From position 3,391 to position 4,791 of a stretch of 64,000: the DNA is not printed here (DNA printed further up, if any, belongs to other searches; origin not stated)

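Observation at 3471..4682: AT-rich single-gene island encoding an orphan TIR-like (Cap12/PycTIR-type) effector fused to an unknown N-terminal domain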

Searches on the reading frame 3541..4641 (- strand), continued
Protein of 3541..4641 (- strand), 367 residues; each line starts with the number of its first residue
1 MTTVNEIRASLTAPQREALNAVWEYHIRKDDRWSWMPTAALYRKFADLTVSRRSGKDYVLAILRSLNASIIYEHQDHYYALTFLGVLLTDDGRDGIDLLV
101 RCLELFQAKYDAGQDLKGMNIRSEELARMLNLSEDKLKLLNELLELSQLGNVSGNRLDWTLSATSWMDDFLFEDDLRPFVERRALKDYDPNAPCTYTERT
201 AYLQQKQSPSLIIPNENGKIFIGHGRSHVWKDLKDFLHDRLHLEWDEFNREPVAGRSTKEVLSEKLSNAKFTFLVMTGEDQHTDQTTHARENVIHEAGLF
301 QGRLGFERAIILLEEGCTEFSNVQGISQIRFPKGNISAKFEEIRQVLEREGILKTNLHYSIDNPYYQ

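Call 16: find_encoding_contigs(protein=window:3541-4641:-, flank=10000, max_places=6)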
Protein window:3541-4641:- (367 aa): 6 contigs read that carry it; 6 places shown.
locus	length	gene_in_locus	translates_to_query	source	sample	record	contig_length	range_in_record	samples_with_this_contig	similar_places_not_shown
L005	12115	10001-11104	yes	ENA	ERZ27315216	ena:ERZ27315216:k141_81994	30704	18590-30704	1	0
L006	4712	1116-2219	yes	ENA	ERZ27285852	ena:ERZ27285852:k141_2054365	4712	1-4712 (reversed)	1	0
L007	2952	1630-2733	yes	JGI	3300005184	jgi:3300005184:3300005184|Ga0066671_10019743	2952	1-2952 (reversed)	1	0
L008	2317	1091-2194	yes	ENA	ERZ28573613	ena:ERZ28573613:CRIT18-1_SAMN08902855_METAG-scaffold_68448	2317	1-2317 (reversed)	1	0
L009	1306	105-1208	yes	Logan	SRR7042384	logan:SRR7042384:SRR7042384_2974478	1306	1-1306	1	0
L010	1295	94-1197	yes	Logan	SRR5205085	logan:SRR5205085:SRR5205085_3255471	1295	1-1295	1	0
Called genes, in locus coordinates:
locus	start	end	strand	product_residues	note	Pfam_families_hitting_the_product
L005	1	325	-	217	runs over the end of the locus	-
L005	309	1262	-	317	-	PF01833:TIG (weak)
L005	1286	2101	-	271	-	PF10741:T2SSM_b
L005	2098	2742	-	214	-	-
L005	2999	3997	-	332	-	PF16697:Yop-YscD_cpl, PF00498:FHA, PF00990:GGDEF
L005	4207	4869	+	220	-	PF00925:GTP_cyclohydro2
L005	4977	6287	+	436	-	PF01966:HD, PF19276:HD_assoc_2 (faint)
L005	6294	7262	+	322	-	PF03544:TonB_C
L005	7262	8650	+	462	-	PF14684:Tricorn_C1, PF13180:PDZ_2 (faint), PF03572:Peptidase_S41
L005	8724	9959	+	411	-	PF05239:PRC (faint), PF03448:MgtE_N, PF14841:FliG_M (faint), PF00571:CBS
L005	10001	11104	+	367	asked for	PF10137:CAP12-PCTIR_TIR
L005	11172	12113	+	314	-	?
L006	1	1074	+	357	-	?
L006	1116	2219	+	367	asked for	PF10137:CAP12-PCTIR_TIR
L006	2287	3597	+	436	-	PF01566:Nramp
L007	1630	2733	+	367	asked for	PF10137:CAP12-PCTIR_TIR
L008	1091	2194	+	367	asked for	PF10137:CAP12-PCTIR_TIR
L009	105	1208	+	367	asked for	PF10137:CAP12-PCTIR_TIR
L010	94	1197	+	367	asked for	PF10137:CAP12-PCTIR_TIR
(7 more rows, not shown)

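Call 29: search_protein_families(library=pfam, alignment_id=A2, max_evalue=0.001)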
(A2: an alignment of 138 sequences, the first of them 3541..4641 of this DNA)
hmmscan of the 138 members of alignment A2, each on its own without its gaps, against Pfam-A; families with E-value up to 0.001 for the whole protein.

A. member 1, window:3541-4641:- (367 aa): 1 family
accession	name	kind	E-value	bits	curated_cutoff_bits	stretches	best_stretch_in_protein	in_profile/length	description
PF10137.14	CAP12-PCTIR_TIR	-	1.4e-22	80.4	24.7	1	219-331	1-117/119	CAP12/Pycsar effector protein, TIR domain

B. families by the number of members that match (of 138 scanned): 16 families
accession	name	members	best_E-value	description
PF13676.11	TIR_2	13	7.7e-22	TIR domain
PF10137.14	CAP12-PCTIR_TIR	7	3e-39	CAP12/Pycsar effector protein, TIR domain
PF09509.15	Hypoth_Ymh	6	2.4e-34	Protein of unknown function (Hypoth_ymh)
PF13271.11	DUF4062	6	6.8e-30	Domain of unknown function (DUF4062)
PF20712.2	CyanoTRADDas_TM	3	2.6e-16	Cyanobacterial TRADD-N associated 2-Transmembrane domain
PF01582.25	TIR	3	1.4e-06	TIR domain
PF00990.26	GGDEF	2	1.7e-23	Diguanylate cyclase, GGDEF domain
PF13643.11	DUF4145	2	3.1e-15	Domain of unknown function (DUF4145)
PF22335.1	Cas10-Cmr2_palm2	2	2.3e-07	Cas10/Cmr2, second palm domain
PF10083.14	DUF2321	1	2.3e-23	Uncharacterized protein conserved in bacteria (DUF2321)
PF08357.16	SEFIR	1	3.8e-18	SEFIR domain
PF14355.11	Abi_C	1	2.4e-17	Abortive infection C-terminus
PF07693.20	KAP_NTPase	1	4.5e-07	KAP family P-loop domain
PF04471.18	Mrr_cat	1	2.7e-06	Restriction endonuclease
PF08937.16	ThsB_TIR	1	8e-05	Thoeris protein ThsB, TIR-like domain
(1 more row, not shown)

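Call 52: search_dna_similar(query=window:3541-4641:-, collection=phages, mode=protein, max_evalue=0.001, max_rows=15)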
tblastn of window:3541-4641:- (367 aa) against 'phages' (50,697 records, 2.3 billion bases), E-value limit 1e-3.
Records with a match: 1; places in all: 1; records where one place covers at least 80% of the query: 0.
Best place of each record, by identity: <60% 1.
By first word of the organism name: Microcystis 1.
By host as written in the record: Microcystis aeruginosa 1.
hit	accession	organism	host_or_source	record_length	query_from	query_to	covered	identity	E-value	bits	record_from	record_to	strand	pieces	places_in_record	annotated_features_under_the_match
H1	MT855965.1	Microcystis phage vB_MaeS-yong1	Microcystis aeruginosa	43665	242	350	30%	46.8%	2e-22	104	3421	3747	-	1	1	CMP/hydroxymethyl hydrolase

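Call 53: search_dna_similar(query=window:3541-4641:-, collection=plasmids, mode=protein, max_evalue=0.001, max_rows=25)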
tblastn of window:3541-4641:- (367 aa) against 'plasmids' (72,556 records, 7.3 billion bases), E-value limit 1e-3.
Records with a match: 7; places in all: 11; records where one place covers at least 80% of the query: 0.
Best place of each record, by identity: 60-80% 2; <60% 5.
By first word of the organism name: Agrobacterium 2; Rhizobium 1; Ciceribacter 1; Klebsiella 1; Hymenobacter 1; Nitrosococcus 1.
By predicted mobility (MOB-suite, as given by PLSDB): non-mobilizable 4; conjugative 3.
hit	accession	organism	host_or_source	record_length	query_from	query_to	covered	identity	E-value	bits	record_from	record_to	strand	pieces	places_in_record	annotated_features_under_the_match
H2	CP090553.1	Rhizobium leguminosarum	Trifolium pratense,Cell culture,Plant ...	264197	182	355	47%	55.1%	3e-38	185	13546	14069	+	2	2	hypothetical protein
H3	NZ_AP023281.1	Agrobacterium vitis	Vitis vinifera,grapevine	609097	182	353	47%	54.2%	2e-47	179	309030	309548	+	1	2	TIR domain-containing protein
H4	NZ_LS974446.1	Ciceribacter selenitireducens ATCC BAA-1503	-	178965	197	353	43%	58.6%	3e-50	187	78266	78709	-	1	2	TIR domain-containing protein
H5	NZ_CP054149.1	Agrobacterium vaccinii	Blueberry,pure bacterial culture,Tumor ...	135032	213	354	39%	61.7%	3e-47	179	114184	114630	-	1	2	none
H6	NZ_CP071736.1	Klebsiella variicola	Gopherus berlandieri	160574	220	354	37%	60.7%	1e-47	180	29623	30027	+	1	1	nucleotide-binding protein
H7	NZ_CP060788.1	Hymenobacter qilianensis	single bacterial strain,ermafrost ...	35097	210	350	38%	46.2%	2e-31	133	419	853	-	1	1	nucleotide-binding protein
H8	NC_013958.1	Nitrosococcus halophilus Nc 4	-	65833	196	353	43%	35.6%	3e-13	79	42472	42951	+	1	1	nucleotide-binding protein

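Call 74: find_encoding_contigs(protein=P0011, flank=7000, max_places=2)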
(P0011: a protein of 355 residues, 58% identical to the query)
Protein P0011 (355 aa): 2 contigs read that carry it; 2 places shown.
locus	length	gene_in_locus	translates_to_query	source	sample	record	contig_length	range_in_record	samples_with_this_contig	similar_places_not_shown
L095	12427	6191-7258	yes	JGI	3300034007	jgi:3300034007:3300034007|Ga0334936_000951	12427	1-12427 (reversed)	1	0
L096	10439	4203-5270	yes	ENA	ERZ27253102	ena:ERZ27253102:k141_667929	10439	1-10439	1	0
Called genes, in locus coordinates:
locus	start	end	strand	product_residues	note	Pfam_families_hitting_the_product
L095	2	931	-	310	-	?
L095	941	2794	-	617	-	-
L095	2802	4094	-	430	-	PF02899:Phage_int_SAM_1 (weak), PF00589:Phage_integrase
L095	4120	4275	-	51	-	-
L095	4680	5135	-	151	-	-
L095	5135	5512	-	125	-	-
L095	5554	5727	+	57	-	-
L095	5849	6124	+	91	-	PF13560:HTH_31 (weak), PF12844:HTH_19 (weak), PF01381:HTH_3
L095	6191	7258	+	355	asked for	-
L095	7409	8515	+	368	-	PF00805:Pentapeptide, PF13576:Pentapeptide_3 (faint), PF00805:Pentapeptide (weak), PF13599:Pentapeptide_4 (weak), PF00805:Pentapeptide, PF01582:TIR, PF13676:TIR_2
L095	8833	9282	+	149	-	PF01582:TIR, PF08937:ThsB_TIR (weak), PF13676:TIR_2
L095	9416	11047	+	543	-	PF00145:DNA_methylase, PF01582:TIR, PF13676:TIR_2, PF08937:ThsB_TIR (weak)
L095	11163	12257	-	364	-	PF13599:Pentapeptide_4 (weak), PF00805:Pentapeptide (weak), PF00805:Pentapeptide (weak), PF13599:Pentapeptide_4, PF00805:Pentapeptide, PF01582:TIR, PF08937:ThsB_TIR (weak), PF13676:TIR_2, +1 more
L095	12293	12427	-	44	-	?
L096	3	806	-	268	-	?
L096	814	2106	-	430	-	PF02899:Phage_int_SAM_1 (weak), PF00589:Phage_integrase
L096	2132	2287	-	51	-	-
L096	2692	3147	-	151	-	-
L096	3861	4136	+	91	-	PF13560:HTH_31 (weak), PF12844:HTH_19 (weak), PF01381:HTH_3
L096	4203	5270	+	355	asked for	-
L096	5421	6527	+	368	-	PF00805:Pentapeptide, PF13576:Pentapeptide_3 (faint), PF00805:Pentapeptide (weak), PF13599:Pentapeptide_4 (weak), PF00805:Pentapeptide, PF01582:TIR, PF13676:TIR_2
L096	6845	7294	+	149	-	PF01582:TIR, PF08937:ThsB_TIR (weak), PF13676:TIR_2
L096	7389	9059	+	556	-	PF00145:DNA_methylase, PF01582:TIR, PF08937:ThsB_TIR (weak), PF13676:TIR_2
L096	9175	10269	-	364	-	PF13599:Pentapeptide_4 (weak), PF13576:Pentapeptide_3 (faint), PF00805:Pentapeptide (weak), PF13599:Pentapeptide_4, PF00805:Pentapeptide, PF01582:TIR, PF08937:ThsB_TIR (weak), PF13676:TIR_2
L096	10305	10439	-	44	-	?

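Call 92: predict_structure(alignment_id=A6)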
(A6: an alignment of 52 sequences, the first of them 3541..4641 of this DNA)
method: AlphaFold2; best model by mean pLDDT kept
length: 367 residues; sequences in the alignment: 52
mean_pLDDT: 90.1   pTM: 0.69
mean pLDDT of the five models: 90.1, 89.4, 88.4, 87.8, 87.1
residues with pLDDT >= 90: 265; 70-90: 71; 50-70: 23; < 50: 8
segments of 3 or more residues with pLDDT < 50: 209-211, 358-360
pLDDT, mean of each block of 10 residues (from residue 1): 96 98 96 94 98 97 97 94 98 98 97 94 98 97 95 93 87 96 95 92 70 73 93 97 86 72 86 94 89 86 88 91 74 97 94 69 51
secondary structure, 60 per line:
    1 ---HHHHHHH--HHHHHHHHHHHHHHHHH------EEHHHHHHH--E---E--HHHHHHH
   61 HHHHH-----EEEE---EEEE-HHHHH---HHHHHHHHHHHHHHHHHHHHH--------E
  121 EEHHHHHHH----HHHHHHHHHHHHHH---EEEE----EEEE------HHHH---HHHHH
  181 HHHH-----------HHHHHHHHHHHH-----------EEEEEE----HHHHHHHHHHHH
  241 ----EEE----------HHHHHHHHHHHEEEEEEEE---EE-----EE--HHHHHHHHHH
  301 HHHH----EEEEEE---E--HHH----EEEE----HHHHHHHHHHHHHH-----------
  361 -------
elements in order: H4-10 H13-29 H38-44 H54-65 E71-74 E78-81 H83-87 H91-111 E120-122 H123-129 H134-147 E151-154 E159-162 H169-172 H176-184 H196-207 E219-224 H229-240 E245-247 H258-268 E269-276 H291-304 E309-314 E328-331 H336-349

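Call 95: get_annotated_region(hit=H6, flank=6000)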
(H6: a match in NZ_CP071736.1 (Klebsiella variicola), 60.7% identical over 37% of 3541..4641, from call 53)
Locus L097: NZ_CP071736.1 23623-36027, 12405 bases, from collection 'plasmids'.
description: Klebsiella variicola strain KGB_1 plasmid pKGB1a, complete sequence
organism: Klebsiella variicola (NCBI taxid 244366)
taxonomy: Bacteria; Pseudomonadota; Gammaproteobacteria; Enterobacterales; Enterobacteriaceae; Klebsiella; Klebsiella variicola
host: -; source: Gopherus berlandieri; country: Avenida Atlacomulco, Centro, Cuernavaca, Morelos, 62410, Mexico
typing (MOB-suite, as given by PLSDB): conjugative; replicon IncFIB,IncFII,rep_cluster_2183; relaxase MOBF,MOBF; mating-pair formation MPF_F
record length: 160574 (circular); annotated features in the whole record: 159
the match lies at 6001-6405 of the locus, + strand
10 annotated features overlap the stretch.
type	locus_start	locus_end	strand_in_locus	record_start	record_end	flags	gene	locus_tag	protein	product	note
CDS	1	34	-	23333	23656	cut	-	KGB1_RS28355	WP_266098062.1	DUF4158 domain-containing protein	-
CDS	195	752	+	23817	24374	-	-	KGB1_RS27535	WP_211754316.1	recombinase family protein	GO:0006310 - DNA recombination [Evidence IEA]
CDS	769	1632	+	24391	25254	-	-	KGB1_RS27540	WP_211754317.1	DUF4231 domain-containing protein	-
CDS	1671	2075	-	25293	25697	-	-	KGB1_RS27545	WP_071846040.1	TIR domain-containing protein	-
CDS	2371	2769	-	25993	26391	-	-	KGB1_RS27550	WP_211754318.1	TIR domain-containing protein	-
CDS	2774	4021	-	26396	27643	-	-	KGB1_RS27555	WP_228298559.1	tetratricopeptide repeat protein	-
CDS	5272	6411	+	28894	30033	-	-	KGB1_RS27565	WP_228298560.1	nucleotide-binding protein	-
CDS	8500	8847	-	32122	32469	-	tnpB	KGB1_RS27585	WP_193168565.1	IS66 family insertion sequence element accessory protein TnpB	-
CDS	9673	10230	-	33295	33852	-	-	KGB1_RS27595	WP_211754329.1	thioredoxin fold domain-containing protein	-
CDS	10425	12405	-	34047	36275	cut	-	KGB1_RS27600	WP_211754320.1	peptidase domain-containing ABC transporter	-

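Call 96: get_annotated_region(hit=H4, flank=6000)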
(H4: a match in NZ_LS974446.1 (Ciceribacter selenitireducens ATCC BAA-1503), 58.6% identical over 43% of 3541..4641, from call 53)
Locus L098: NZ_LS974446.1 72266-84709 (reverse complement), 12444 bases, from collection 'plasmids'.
description: Ciceribacter selenitireducens ATCC BAA-1503 isolate T2.30D-1.1_plasmid plasmid 1, complete sequence
organism: Ciceribacter selenitireducens ATCC BAA-1503 (NCBI taxid 1336235)
taxonomy: Bacteria; Pseudomonadota; Alphaproteobacteria; Hyphomicrobiales; Rhizobiaceae; Ciceribacter; Ciceribacter selenitireducens; Ciceribacter selenitireducens ATCC BAA-1503
host: -; source: -; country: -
typing (MOB-suite, as given by PLSDB): conjugative; replicon rep_cluster_440; relaxase MOBQ; mating-pair formation MPF_T
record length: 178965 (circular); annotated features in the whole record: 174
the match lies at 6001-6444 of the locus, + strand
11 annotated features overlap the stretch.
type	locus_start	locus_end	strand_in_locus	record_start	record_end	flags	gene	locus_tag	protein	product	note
CDS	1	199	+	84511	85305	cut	istB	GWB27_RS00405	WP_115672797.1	IS21-like element helper ATPase IstB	-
CDS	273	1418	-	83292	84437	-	-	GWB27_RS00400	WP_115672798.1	tyrosine-type recombinase/integrase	GO:0015074 - DNA integration [Evidence IEA]; GO:0006310 - DNA recombination [Evidence IEA]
CDS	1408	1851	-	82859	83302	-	-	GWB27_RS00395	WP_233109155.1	type II toxin-antitoxin system VapC family toxin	-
CDS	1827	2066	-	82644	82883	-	-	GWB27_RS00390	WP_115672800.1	type II toxin-antitoxin system prevent-host-death family antitoxin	GO:0008219 - cell death [Evidence IEA]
CDS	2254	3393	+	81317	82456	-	-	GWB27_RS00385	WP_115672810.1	RHE_PE00001 family protein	-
CDS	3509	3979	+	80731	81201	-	-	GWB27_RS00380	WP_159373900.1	GIY-YIG nuclease family protein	-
CDS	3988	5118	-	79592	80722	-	-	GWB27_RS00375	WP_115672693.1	DUF3800 domain-containing protein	-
CDS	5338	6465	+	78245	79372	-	-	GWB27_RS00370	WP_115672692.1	TIR domain-containing protein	-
CDS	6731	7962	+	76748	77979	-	-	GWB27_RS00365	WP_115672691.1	IS3 family transposase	-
CDS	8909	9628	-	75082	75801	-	-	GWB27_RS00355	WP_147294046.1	hypothetical protein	-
CDS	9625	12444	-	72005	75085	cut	-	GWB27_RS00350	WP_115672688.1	N-6 DNA methylase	GO:0006306 - DNA methylation [Evidence IEA]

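Call 97: fold_search(model_id=the predicted structure, library=pdb)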
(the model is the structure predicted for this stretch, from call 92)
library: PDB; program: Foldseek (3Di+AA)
matches with E <= 10: 1245; with E <= 0.001: 9
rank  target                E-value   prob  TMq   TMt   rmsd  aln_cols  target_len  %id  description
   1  7un8_A                2.5e-05  1.00  0.32  0.40   3.2       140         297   24  SfSTING with c-di-GMP single fiber (released 2022-07-27)
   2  9lmq_D                4.4e-05  1.00  0.29  0.33   5.4       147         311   26  Cryo-EM structure of TIR-STING/c-di-GMP complex (released 2025-08-27)
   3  7un8_C                1.0e-04  1.00  0.32  0.40   3.1       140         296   24  SfSTING with c-di-GMP single fiber (released 2022-07-27)
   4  9lmq_B                1.3e-04  1.00  0.29  0.33   5.5       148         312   26  Cryo-EM structure of TIR-STING/c-di-GMP complex (released 2025-08-27)
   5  9lmq_A                1.5e-04  1.00  0.27  0.32   5.6       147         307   28  Cryo-EM structure of TIR-STING/c-di-GMP complex (released 2025-08-27)
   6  7un8_E                1.6e-04  1.00  0.32  0.39   3.2       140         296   24  SfSTING with c-di-GMP single fiber (released 2022-07-27)
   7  9lmr_C                1.8e-04  1.00  0.28  0.33   5.9       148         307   26  Cryo-EM structure of TIR-STING/c-di-GMP complex fiber (released 2025-08-27)
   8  9lmr_B                5.2e-04  1.00  0.29  0.34   5.3       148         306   24  Cryo-EM structure of TIR-STING/c-di-GMP complex fiber (released 2025-08-27)
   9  7fcc                  5.8e-04  1.00  0.28  0.62   4.4       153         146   12  IL-1RAcPb TIR domain (released 2022-07-20)
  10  8j9p_B                1.6e-03  1.00  0.26  0.23   9.2       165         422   18  SPARTA dimer bound with guide-target (released 2024-03-06)
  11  7djt_A                2.1e-03  1.00  0.26  0.16  16.2       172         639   16  Human SARM1 inhibitory state bounded with inhibitor dHNN (released 2021-05-19)
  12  9lmr_A                2.3e-03  1.00  0.28  0.33   5.6       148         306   26  Cryo-EM structure of TIR-STING/c-di-GMP complex fiber (released 2025-08-27)
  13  4lzp_C                3.0e-03  1.00  0.23  0.45   9.7       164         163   20  Structure of the TIR domain of the immunosuppressor BtpA from Brucella (released 2013-11-06)
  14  8spo_I                4.7e-03  1.00  0.29  0.28   5.6       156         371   17  Tetramerized activation of MapSPARTA bound with NAD+ (released 2023-08-23)
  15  8qlp_E                5.3e-03  1.00  0.30  0.27   4.9       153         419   14  CryoEM structure of the RNA/DNA bound SPARTA (BabAgo/TIR-APAZ) tetrameric complex (released 2024-01-31)
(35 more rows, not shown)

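Call 101: search_protein_families(library=phrogs, proteins=[window:3541-4641:-, P0011], max_evalue=0.01)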
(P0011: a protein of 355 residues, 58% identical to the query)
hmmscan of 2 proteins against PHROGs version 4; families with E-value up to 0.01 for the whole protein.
window:3541-4641:- (367 aa): 1 family
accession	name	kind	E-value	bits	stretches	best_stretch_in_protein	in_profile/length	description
phrog_16442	-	unknown function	4.5e-42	145.2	1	206-352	134-284/287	-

P0011 (355 aa): 1 family
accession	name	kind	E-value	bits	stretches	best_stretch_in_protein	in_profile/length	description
phrog_27477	-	unknown function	0.00015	22.3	1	215-270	103-158/220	-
